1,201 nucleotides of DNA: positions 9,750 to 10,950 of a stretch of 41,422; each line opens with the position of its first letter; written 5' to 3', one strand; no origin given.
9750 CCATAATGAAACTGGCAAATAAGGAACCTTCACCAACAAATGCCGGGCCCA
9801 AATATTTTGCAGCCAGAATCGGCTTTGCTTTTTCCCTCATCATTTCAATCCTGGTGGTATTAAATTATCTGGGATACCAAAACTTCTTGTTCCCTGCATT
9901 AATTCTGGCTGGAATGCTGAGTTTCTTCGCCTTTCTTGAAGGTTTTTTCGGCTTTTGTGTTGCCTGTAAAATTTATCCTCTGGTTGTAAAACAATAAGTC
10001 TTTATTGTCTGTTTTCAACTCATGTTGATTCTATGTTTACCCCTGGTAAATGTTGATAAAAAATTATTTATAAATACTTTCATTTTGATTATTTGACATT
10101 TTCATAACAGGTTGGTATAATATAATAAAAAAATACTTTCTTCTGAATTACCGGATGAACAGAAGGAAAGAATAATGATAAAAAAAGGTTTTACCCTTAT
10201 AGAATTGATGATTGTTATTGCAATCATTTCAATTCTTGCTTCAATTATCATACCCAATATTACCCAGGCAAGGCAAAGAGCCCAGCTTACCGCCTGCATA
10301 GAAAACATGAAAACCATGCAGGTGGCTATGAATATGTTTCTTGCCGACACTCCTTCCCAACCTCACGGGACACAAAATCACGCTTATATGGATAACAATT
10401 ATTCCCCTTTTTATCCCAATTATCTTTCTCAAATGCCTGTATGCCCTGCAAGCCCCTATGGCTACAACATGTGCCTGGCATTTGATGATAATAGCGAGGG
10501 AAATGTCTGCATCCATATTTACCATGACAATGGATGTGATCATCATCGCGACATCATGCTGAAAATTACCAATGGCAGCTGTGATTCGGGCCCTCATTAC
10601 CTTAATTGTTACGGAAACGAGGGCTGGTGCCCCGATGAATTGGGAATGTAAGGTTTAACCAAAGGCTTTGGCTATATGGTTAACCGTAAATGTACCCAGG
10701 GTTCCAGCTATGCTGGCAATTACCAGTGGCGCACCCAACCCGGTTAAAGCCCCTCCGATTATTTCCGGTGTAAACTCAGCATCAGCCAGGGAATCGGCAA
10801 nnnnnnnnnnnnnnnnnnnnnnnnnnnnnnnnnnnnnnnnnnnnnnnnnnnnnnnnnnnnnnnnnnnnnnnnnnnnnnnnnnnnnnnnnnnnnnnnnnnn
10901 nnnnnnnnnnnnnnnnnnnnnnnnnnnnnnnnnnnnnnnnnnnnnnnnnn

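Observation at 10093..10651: Orphan Cys/His-rich type IV pilin-like gene behind a near-perfect sigma70 promoter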

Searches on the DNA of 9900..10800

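Call 61: search_rna_families(source=window, start=9900, end=10800, threshold=evalue, max_evalue=1)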
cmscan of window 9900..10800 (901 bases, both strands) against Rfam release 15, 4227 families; matches with E-value up to 1: 0.
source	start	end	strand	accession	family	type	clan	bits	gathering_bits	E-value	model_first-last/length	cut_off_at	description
